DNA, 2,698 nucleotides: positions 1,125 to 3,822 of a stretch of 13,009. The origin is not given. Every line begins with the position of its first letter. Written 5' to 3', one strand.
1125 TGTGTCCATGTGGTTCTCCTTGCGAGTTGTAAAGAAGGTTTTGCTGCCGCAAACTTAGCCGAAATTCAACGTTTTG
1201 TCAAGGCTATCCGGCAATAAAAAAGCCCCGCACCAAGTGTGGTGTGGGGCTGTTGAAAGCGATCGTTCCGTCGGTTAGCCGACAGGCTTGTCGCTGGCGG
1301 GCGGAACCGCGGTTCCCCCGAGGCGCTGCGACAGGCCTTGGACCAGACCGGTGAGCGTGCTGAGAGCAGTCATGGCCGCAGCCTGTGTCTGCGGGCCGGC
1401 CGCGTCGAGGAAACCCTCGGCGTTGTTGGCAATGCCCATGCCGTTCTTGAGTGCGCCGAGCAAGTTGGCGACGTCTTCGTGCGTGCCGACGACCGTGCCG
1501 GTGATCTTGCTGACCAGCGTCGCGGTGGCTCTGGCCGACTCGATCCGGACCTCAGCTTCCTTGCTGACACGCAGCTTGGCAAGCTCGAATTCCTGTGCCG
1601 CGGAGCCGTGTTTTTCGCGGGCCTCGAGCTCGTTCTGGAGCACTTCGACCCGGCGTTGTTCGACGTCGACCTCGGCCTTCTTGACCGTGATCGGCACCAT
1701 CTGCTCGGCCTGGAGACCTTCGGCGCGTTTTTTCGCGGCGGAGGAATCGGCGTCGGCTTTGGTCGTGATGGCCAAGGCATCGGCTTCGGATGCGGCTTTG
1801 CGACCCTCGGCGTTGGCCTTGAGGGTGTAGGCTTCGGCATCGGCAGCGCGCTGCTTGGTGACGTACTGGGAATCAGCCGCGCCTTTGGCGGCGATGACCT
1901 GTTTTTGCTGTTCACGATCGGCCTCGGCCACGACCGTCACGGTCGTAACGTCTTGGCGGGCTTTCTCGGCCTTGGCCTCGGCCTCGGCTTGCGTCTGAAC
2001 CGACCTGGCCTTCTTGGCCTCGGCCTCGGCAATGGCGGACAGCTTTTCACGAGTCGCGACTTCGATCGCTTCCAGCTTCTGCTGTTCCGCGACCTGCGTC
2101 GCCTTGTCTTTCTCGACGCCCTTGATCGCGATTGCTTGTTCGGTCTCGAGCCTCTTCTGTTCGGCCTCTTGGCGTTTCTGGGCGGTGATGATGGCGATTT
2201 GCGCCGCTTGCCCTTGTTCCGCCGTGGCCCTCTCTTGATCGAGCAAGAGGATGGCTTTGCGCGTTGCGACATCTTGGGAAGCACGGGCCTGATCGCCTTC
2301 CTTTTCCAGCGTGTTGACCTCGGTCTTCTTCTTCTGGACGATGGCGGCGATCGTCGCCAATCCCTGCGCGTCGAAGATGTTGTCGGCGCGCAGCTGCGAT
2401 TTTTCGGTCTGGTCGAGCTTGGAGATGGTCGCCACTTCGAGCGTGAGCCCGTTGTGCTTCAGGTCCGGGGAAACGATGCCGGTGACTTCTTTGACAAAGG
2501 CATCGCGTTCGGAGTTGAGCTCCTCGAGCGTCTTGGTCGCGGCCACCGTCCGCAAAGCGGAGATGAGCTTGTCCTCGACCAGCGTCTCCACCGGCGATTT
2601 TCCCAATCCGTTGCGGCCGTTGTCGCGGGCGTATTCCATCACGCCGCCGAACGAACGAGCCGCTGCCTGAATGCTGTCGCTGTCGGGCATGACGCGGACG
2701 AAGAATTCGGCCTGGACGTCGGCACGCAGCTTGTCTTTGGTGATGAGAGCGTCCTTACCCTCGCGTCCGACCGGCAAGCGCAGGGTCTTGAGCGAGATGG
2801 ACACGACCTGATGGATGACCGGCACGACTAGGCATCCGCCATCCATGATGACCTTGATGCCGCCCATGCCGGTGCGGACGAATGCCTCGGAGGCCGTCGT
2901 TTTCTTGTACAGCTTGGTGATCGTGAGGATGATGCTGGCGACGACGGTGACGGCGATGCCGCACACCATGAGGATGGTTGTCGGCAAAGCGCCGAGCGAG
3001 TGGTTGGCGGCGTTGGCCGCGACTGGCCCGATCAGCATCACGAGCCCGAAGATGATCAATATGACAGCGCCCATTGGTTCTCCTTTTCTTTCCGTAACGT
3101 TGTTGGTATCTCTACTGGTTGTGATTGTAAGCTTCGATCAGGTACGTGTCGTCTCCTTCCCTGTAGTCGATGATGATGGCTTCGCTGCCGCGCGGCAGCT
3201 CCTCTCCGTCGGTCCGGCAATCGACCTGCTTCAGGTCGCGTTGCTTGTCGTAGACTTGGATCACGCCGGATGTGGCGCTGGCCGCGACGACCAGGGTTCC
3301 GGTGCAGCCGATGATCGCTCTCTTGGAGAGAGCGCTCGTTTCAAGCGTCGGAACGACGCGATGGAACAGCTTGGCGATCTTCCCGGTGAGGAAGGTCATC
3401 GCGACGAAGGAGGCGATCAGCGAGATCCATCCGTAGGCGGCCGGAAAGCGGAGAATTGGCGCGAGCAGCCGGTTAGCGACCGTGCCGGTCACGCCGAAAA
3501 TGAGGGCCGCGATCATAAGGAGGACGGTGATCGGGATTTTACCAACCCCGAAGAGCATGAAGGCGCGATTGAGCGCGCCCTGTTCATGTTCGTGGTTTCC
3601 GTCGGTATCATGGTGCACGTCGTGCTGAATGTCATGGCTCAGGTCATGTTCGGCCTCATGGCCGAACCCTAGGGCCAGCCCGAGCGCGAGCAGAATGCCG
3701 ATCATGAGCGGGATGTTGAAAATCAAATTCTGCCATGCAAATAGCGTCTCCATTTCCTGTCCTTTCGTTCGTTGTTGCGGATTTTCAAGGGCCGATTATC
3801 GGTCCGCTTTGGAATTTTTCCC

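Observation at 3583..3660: Periodic (H-D/E-x-x)n histidine tract in the first loop of the NfeD-like protein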

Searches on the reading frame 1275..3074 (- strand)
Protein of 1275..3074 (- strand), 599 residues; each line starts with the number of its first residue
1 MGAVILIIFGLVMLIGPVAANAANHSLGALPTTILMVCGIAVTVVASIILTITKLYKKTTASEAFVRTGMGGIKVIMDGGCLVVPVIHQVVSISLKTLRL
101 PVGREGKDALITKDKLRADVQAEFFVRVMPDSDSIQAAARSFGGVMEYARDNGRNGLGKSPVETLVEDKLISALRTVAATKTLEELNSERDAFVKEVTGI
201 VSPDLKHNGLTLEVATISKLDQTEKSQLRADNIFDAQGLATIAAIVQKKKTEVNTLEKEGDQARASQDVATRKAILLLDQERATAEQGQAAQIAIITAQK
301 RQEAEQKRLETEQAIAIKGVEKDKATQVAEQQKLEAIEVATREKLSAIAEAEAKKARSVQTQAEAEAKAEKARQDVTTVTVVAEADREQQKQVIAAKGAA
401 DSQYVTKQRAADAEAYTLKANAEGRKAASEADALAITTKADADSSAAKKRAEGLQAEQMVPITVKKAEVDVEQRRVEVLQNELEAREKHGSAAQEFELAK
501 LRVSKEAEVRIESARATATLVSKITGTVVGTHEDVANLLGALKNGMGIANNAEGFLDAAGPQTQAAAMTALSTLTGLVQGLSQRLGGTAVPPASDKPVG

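Call 6: search_protein_families(library=pfam, proteins=[window:1275-3074:-], max_evalue=0.01)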
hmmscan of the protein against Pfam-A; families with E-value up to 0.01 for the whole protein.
window:1275-3074:- (599 aa): 1 family
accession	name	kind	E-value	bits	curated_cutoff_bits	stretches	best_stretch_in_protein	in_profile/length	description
PF01145.31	Band_7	-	7.9e-17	62.3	23.6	1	60-224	4-149/176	SPFH domain / Band 7 family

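Call 7: search_protein_families(library=ncbifam, proteins=[window:1275-3074:-], max_evalue=0.01)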
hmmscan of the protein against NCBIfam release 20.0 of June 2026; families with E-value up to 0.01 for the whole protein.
window:1275-3074:- (599 aa): 1 family
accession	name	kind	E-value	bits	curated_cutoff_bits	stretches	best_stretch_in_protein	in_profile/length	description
NF058507.1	FlotScfldFlot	equivalog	4.7e-09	35.8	700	1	71-454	49-396/477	flotillin lipid rafts scaffold protein FloT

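Call 63: list_cluster_members(proteins=[P0001, P0003, P0004, P0054, P0007, window:1275-3074:-])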
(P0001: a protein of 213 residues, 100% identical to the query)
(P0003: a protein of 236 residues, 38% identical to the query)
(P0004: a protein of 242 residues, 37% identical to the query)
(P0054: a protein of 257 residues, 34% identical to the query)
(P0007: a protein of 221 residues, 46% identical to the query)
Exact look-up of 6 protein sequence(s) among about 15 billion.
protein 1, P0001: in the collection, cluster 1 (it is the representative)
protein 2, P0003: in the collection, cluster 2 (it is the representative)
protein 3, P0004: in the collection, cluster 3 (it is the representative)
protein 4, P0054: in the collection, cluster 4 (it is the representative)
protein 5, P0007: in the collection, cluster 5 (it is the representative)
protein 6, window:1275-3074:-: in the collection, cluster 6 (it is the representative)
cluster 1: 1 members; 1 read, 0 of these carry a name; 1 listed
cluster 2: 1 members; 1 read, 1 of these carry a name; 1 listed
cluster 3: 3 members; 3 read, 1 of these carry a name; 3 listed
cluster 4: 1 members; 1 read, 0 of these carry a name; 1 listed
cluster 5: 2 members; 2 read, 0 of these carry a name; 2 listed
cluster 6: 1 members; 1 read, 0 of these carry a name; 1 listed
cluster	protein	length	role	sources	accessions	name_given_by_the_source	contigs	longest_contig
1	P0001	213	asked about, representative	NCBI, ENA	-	-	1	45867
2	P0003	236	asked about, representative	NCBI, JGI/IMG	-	hypothetical protein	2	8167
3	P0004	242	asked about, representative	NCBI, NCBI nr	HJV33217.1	MAG TPA: hypothetical protein VJ694_04280 [Patescibacteria group bacterium] | hypothetical protein [Patescibacteria group bacterium]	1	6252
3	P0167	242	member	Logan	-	-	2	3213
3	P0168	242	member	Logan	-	-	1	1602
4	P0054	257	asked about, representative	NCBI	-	-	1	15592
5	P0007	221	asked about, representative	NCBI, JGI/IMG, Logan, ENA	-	-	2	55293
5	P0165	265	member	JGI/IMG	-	-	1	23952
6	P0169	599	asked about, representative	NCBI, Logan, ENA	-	-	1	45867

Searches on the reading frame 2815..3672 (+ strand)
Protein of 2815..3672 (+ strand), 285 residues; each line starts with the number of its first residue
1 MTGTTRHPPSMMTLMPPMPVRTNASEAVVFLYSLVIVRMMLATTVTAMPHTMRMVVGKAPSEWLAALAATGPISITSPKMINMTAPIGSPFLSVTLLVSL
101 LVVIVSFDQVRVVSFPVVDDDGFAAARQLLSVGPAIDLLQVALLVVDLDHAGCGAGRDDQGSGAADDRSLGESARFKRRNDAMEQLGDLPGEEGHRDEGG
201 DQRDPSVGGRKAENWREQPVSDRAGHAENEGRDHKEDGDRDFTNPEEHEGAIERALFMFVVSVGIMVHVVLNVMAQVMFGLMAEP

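Call 83: search_protein_families(library=pfam, proteins=[window:2815-3672:+], max_evalue=0.01)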
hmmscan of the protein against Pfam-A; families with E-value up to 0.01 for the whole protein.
window:2815-3672:+ (285 aa): 0 families
